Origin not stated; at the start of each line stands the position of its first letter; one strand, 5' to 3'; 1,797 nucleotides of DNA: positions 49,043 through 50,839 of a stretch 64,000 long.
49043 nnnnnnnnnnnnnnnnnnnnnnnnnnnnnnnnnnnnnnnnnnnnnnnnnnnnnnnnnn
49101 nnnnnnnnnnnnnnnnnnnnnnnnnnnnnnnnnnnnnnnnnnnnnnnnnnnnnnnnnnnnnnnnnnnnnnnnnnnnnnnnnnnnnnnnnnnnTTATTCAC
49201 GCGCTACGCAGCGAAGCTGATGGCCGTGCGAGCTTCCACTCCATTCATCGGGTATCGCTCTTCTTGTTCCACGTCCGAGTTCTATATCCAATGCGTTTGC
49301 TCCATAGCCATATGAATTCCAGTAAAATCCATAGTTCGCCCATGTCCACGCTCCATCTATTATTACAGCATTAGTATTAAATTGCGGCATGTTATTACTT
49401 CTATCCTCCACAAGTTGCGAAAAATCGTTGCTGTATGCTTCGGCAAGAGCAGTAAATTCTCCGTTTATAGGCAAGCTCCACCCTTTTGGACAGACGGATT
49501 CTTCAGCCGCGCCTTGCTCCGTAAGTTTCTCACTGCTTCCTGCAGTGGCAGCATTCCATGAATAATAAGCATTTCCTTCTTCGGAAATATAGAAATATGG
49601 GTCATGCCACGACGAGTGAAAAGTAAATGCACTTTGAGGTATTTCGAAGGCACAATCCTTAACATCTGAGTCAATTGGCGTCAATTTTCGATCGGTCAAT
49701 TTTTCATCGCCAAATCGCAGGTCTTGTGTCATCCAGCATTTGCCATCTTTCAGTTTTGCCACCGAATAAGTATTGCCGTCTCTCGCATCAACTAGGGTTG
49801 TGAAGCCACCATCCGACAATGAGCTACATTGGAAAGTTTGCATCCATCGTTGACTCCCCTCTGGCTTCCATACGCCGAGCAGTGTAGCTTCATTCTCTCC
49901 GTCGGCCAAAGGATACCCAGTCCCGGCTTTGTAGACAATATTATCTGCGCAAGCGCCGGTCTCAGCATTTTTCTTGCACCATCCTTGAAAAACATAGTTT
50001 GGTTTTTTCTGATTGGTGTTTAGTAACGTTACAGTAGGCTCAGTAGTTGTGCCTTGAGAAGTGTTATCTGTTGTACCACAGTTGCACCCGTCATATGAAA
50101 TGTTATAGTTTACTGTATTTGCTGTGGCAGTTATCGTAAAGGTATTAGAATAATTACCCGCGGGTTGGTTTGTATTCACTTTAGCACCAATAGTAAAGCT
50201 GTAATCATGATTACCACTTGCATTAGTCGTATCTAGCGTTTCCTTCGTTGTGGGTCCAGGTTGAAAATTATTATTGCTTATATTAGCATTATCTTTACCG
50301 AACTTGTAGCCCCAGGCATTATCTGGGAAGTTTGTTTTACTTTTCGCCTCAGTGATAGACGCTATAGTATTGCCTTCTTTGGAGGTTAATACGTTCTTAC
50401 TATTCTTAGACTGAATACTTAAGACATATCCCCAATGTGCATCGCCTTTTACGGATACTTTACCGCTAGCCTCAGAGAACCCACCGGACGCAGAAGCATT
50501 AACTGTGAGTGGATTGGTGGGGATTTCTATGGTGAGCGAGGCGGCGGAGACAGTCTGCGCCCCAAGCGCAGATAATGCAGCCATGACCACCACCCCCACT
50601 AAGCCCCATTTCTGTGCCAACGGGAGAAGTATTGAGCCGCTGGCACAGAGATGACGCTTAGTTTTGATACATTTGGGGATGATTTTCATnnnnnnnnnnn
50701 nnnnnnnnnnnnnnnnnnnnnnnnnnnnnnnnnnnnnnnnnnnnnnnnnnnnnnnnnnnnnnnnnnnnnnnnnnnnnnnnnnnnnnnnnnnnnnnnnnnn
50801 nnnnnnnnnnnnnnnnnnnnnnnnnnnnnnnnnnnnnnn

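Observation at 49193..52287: Two surface-protein genes with Saccharibacteria (CPR)-like architecture as cargo of a Firmicutes element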

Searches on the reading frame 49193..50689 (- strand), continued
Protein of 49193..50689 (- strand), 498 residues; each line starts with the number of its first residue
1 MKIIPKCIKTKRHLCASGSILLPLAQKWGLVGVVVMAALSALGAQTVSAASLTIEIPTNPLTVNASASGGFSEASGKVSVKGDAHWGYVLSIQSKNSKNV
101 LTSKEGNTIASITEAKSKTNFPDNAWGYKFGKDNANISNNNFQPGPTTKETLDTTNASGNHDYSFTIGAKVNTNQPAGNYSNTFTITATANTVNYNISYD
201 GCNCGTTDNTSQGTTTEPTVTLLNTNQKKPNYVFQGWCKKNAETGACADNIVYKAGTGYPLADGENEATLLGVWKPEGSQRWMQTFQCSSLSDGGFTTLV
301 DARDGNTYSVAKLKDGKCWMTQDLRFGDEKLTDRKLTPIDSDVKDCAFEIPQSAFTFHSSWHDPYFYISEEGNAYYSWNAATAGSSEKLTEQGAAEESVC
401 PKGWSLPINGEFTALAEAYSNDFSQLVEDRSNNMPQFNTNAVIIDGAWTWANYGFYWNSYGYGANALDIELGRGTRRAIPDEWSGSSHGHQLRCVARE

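Call 30: find_encoding_contigs(protein=P0020, flank=7000, max_places=2)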
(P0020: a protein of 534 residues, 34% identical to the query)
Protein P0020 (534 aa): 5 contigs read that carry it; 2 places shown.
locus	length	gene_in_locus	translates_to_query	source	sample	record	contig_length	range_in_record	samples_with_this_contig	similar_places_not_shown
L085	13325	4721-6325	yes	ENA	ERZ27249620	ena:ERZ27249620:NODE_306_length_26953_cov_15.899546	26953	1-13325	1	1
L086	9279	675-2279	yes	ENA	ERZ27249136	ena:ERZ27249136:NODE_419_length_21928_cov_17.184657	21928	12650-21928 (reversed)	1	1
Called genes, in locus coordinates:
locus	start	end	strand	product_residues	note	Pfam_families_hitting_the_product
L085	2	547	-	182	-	?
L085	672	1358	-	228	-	PF13248:Zn_ribbon_3 (faint)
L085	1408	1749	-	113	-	PF02575:YbaB_DNA_bd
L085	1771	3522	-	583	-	PF05496:RuvB_N (faint), PF13177:DNA_pol3_delta2, PF13191:AAA_16 (faint), PF13401:AAA_22 (weak), PF00004:AAA, PF22608:DNAX_ATPase_lid, PF12169:DNA_pol3_gamma3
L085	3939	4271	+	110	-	-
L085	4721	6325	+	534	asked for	PF09479:Flg_new, PF09603:Fib_succ_major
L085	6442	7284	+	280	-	-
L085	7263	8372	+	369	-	PF00078:RVT_1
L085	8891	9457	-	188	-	PF00589:Phage_integrase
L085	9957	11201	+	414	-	PF12773:DZR (faint), PF13240:Zn_Ribbon_1, PF13248:Zn_ribbon_3 (faint), PF13240:Zn_Ribbon_1 (weak)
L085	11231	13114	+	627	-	-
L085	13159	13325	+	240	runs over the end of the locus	-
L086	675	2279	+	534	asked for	PF09479:Flg_new, PF09603:Fib_succ_major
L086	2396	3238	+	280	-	-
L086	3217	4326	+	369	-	PF00078:RVT_1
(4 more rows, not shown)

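Call 31: find_encoding_contigs(protein=P0009, flank=7000, max_places=2)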
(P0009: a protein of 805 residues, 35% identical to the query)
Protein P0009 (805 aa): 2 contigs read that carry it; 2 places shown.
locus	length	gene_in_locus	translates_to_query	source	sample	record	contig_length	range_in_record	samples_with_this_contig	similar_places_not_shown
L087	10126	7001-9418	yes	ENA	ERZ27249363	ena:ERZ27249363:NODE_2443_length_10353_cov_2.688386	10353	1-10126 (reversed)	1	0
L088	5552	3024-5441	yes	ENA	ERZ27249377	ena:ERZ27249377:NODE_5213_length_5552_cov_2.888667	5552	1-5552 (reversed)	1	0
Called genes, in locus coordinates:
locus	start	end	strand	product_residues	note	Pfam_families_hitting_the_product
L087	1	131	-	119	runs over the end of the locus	?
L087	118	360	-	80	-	-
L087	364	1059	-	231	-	PF05063:MT-A70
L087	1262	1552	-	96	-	-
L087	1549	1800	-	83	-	-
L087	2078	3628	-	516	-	-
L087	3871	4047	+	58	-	-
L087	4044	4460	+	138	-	-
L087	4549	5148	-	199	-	-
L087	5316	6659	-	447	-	-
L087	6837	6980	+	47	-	-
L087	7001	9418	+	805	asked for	PF09479:Flg_new (weak), PF07603:Lcl_C (faint), PF09603:Fib_succ_major (weak), PF09479:Flg_new, PF09603:Fib_succ_major (weak)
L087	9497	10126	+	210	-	?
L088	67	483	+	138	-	-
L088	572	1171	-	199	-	-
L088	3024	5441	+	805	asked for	PF09479:Flg_new (weak), PF07603:Lcl_C (faint), PF09603:Fib_succ_major (weak), PF09479:Flg_new, PF09603:Fib_succ_major (weak)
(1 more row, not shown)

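Call 43: predict_structure(alignment_id=A1)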
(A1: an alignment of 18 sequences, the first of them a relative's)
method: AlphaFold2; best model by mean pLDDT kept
length: 498 residues; sequences in the alignment: 18
mean_pLDDT: 74.2   pTM: 0.45
mean pLDDT of the five models: 74.2, 73.2, 72.6, 71.9, 70.1
residues with pLDDT >= 90: 50; 70-90: 315; 50-70: 62; < 50: 71
segments of 3 or more residues with pLDDT < 50: 1-48, 203-206, 278-281, 425-433, 474-476
pLDDT, mean of each block of 10 residues (from residue 1): 30 31 32 28 38 74 75 87 87 83 88 91 91 71 88 87 89 85 87 89 56 88 68 78 78 83 85 63 60 74 80 85 78 79 82 79 82 87 75 80 87 77 48 62 87 83 76 55 79 84
secondary structure, 60 per line:
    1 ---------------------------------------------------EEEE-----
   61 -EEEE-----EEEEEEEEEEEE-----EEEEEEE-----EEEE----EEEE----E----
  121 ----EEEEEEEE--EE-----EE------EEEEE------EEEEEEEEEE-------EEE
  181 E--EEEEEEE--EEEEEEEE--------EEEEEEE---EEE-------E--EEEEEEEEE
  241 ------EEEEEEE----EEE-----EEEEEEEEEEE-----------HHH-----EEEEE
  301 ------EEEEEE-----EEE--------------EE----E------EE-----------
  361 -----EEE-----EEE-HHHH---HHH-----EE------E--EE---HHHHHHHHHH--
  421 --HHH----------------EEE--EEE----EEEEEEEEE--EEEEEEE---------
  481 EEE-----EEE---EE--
elements in order: E52-55 E62-65 E71-82 E88-94 E100-103 E108-111 E125-132 E150-154 E161-170 E178-181 E184-190 E193-200 E209-215 E219-221 E232-240 E247-253 E258-260 E266-276 E296-300 E307-312 E318-320 E366-368 E374-376 H378-381 H409-418 E442-444 E447-449 E454-462 E465-471 E481-483 E489-491

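Call 48: fold_search(model_id=the predicted structure, library=pdb)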
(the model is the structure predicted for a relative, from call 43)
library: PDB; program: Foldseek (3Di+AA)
matches with E <= 10: 1433; with E <= 0.001: 3
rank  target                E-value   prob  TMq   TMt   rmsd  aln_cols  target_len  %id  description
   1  7yl6_B                1.9e-04  0.66  0.11  0.13  18.5       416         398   10  Cell surface protein YwfG protein complexed with alpha-1,2-mannobiose (released 2023-06-07)
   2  7yl5_B                2.4e-04  0.77  0.11  0.14  18.1       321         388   13  Cell surface protein YwfG protein complexed with mannose (released 2023-06-07)
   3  7yl4_A                6.1e-04  0.66  0.12  0.12  17.5       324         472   12  Cell surface protein YwfG protein (apo form) (released 2023-06-07)
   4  9qa6                  4.2e-03  0.54  0.11  0.07  13.7       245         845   11  Cryo-EM structure of Thomasclavelia ramosa IgA peptidase (IgAse) active site mutant (S32-N876) (released 2025-06-25)
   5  5l7r_A                8.2e-03  0.92  0.15  0.13  15.9       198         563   15  Crystal structure of BvGH123 (released 2017-03-22)
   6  2xtl_A                1.1e-02  0.66  0.16  0.18  20.2       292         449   10  Structure of the major pilus backbone protein from Streptococcus Agalactiae (released 2011-07-06)
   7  5l7v_B                1.3e-02  0.90  0.15  0.14  16.1       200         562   14  Crystal Structure of BvGH123 with bond transition state analog Galthiazoline. (released 2017-03-22)
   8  9ifr                  1.5e-02  0.87  0.14  0.40   7.1       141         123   13  CLIPPER domain from the Gram-negative fibrillar adhesin "B9T28_05395 (released 2025-11-26)
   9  3me0_B                1.9e-02  0.91  0.16  0.45   6.0       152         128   11  Structure of the E. coli chaperone PAPD in complex with the pilin domain of the PapGII adhesin (released 2011-04-27)
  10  3abz_A                2.2e-02  0.85  0.14  0.09   7.6       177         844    7  Crystal structure of Se-Met labeled Beta-glucosidase from Kluyveromyces marxianus (released 2010-08-11)
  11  4es9_B                2.5e-02  0.11  0.10  0.14  16.6       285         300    8  Crystal Structure of the adhesin domain of Epf from Streptococcus pyogenes in P21 (released 2012-09-19)
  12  2vmg                  2.8e-02  0.41  0.12  0.28   9.7       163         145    9  The structure of CBM51 from Clostridium perfringens GH95 in complex with methyl-galactose (released 2008-02-19)
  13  9fx0_F                2.9e-02  0.60  0.13  0.36  14.6       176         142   12  Cryo-EM structure of the type 1 pilus tip-to-rod transition (released 2025-06-04)
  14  2wmp_B                3.5e-02  0.95  0.17  0.54   5.7       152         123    9  Structure of the E. coli chaperone PapD in complex with the pilin domain of the PapGII adhesin (released 2010-08-25)
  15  5lxv_A                3.6e-02  0.14  0.09  0.21  21.4       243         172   11  Crystal structure of Ruminococcus flavefaciens scaffoldin C cohesin in complex with a dockerin from an uncharacterized (released 2016-10-19)
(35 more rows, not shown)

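Call 52: find_encoding_contigs(protein=P0016, flank=7000, max_places=1)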
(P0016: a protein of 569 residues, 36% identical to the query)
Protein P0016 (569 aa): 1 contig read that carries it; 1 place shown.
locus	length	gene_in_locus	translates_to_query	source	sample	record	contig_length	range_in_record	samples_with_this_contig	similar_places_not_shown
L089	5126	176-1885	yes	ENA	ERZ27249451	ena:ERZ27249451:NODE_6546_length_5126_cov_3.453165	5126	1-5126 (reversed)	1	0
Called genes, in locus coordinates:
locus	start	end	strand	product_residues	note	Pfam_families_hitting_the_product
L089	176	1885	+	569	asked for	PF09479:Flg_new (weak), PF09603:Fib_succ_major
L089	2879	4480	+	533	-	PF01564:Spermine_synth, PF13649:Methyltransf_25 (faint)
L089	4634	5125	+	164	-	?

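Call 53: find_encoding_contigs(protein=P0019, flank=7000, max_places=1)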
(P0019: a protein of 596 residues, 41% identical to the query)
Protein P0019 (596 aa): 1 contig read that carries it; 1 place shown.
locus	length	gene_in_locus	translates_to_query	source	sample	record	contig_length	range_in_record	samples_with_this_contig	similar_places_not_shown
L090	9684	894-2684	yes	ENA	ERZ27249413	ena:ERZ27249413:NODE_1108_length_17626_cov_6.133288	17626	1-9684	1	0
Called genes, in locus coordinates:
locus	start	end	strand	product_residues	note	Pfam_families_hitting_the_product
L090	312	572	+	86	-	-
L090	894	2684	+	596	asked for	PF09479:Flg_new, PF07603:Lcl_C (weak), PF09603:Fib_succ_major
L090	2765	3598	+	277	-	-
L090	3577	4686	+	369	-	PF00078:RVT_1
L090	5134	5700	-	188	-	PF00589:Phage_integrase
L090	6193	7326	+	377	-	PF13240:Zn_Ribbon_1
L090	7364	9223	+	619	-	-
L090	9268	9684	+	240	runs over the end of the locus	-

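Call 54: find_encoding_contigs(protein=P0012, flank=7000, max_places=1)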
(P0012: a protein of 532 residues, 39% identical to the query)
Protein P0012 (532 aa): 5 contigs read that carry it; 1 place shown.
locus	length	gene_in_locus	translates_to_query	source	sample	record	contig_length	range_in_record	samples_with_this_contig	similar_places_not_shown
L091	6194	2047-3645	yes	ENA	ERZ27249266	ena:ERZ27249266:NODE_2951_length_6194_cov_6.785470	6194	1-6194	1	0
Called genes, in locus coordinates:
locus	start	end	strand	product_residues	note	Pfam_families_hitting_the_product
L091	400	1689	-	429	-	-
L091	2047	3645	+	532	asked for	PF09479:Flg_new, PF09603:Fib_succ_major (weak)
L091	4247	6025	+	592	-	PF03235:GmrSD_N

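Call 55: find_encoding_contigs(protein=P0007, flank=7000, max_places=1)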
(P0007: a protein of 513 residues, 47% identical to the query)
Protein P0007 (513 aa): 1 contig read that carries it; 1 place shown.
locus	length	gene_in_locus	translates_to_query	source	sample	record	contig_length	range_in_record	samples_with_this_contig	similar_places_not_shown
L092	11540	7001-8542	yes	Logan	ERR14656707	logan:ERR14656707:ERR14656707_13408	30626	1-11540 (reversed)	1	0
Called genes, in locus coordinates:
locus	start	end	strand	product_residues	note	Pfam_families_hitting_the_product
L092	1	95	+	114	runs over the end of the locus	PF24726:DUF7678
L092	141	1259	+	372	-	-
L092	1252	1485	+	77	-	PF14192:DUF4314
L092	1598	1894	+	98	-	-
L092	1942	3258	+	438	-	PF00239:Resolvase, PF07508:Recombinase, PF13408:Zn_ribbon_recom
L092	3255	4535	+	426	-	PF00239:Resolvase, PF07508:Recombinase, PF13408:Zn_ribbon_recom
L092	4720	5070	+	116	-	-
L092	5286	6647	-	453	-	-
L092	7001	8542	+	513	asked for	PF09603:Fib_succ_major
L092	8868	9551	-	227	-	-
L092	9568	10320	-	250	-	PF03372:Exo_endo_phos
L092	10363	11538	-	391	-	?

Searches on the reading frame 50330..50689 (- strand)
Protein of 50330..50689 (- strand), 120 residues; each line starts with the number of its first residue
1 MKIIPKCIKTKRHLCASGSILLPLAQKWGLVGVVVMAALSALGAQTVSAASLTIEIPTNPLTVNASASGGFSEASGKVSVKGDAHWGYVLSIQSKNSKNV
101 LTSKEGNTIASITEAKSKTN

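Call 28: find_related_loci(query=A2, collection=metagenome_contigs, flank=8000)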
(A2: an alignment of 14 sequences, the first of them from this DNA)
Query A2 (120 aa) in metagenome_contigs; peptide patterns used: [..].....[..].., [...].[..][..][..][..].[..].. (x = any residue, [..] = any of these).
580 stretches matched a pattern, but none encodes a relative of the query by tblastn (E <= 1e-3).
